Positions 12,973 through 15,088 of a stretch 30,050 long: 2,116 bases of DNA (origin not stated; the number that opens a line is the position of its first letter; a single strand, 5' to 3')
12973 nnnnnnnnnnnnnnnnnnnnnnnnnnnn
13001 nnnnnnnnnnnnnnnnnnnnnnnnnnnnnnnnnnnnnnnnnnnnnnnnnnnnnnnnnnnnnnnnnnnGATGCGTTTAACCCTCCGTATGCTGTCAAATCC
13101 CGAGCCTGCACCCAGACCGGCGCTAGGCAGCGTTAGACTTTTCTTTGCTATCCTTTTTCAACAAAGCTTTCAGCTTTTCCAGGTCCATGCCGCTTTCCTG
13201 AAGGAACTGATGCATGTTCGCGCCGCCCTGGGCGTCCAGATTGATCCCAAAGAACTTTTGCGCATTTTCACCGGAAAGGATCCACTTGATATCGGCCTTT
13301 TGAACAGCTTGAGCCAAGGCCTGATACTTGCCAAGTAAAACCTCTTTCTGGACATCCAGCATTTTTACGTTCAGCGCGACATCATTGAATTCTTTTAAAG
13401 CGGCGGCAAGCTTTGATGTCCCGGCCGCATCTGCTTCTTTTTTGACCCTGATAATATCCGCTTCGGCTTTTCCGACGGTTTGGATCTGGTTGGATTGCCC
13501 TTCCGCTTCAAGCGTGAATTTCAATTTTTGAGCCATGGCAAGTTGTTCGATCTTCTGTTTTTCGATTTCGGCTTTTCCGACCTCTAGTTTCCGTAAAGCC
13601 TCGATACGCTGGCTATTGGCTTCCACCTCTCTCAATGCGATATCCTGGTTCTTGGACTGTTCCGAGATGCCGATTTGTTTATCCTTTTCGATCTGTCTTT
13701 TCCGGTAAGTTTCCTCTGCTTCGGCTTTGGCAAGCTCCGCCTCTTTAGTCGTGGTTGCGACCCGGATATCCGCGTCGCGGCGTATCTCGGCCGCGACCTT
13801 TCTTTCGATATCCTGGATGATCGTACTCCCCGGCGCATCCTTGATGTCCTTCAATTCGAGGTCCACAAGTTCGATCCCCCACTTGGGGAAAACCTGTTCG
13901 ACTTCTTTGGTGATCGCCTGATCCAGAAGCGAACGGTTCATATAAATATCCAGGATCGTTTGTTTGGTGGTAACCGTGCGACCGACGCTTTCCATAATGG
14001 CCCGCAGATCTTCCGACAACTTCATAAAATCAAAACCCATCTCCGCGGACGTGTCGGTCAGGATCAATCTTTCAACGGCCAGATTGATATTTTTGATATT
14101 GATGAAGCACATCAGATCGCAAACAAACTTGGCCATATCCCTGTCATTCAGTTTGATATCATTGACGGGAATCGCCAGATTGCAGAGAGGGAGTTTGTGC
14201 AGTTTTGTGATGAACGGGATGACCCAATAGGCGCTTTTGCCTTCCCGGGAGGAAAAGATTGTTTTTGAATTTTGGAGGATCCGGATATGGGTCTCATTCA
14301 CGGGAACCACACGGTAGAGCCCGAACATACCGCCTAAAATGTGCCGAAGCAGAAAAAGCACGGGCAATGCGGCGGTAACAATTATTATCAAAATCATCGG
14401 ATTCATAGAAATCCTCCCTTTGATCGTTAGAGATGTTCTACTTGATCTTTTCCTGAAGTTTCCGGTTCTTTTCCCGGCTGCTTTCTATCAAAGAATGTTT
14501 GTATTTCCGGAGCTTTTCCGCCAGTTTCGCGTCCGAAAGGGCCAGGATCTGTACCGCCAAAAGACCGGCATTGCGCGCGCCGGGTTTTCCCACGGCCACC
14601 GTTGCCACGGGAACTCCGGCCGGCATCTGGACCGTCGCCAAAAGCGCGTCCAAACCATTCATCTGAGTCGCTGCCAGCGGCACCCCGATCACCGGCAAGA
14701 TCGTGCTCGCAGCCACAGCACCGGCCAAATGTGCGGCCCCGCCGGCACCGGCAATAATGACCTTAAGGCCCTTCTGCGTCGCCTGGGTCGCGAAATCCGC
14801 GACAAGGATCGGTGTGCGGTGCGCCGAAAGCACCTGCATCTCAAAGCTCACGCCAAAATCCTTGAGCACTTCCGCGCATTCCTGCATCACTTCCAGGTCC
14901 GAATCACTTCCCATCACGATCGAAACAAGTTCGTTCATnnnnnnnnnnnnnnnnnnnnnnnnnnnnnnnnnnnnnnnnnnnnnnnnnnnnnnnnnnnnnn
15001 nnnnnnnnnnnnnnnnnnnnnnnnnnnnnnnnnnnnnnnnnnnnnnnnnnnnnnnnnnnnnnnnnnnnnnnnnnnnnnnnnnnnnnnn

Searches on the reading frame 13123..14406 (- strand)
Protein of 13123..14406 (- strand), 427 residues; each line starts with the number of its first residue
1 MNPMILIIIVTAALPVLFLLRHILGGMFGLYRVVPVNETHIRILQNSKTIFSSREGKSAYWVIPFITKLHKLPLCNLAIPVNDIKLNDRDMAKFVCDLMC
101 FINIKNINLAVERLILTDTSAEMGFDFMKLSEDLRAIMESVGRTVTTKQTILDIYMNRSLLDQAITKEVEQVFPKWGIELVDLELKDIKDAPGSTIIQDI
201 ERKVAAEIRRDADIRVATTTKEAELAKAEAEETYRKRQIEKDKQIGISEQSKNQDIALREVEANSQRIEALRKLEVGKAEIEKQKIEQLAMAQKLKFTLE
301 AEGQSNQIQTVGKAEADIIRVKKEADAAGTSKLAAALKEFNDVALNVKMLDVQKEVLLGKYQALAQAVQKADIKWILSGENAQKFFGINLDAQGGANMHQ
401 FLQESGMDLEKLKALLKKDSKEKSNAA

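Call 8: search_protein_families(library=ncbifam, proteins=[window:13123-14406:-])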
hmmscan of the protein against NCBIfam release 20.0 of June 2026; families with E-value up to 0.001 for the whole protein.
window:13123-14406:- (427 aa): 1 family
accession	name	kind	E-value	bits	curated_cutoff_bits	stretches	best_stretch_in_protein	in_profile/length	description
NF058507.1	FlotScfldFlot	equivalog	3.8e-22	79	700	2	61-259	60-252/477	flotillin lipid rafts scaffold protein FloT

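Call 65: search_protein_families(library=pfam, proteins=[window:13123-14406:-], max_evalue=0.01)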
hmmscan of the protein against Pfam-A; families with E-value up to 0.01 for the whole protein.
window:13123-14406:- (427 aa): 1 family
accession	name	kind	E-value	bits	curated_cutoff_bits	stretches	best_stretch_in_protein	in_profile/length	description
PF01145.31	Band_7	-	2.9e-19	70.2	23.6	1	59-220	25-175/176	SPFH domain / Band 7 family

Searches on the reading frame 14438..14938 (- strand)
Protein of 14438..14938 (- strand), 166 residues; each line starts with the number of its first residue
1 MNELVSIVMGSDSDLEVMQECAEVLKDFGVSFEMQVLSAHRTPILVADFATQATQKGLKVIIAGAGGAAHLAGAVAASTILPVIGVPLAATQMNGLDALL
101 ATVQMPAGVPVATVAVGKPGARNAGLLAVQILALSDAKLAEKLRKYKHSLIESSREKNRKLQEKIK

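Call 8: search_protein_families(library=ncbifam, proteins=[window:14438-14938:-])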
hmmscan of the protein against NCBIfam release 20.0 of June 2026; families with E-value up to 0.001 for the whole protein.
window:14438-14938:- (166 aa): 2 families
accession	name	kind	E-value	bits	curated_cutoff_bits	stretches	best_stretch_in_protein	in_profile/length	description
TIGR01162.1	purE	equivalog_domain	3.6e-59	198.7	149.6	1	5-161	1-155/156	5-(carboxyamino)imidazole ribonucleotide mutase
NF033503.1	LarB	equivalog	4.1e-05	23.4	175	1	4-124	81-203/209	nickel pincer cofactor biosynthesis protein LarB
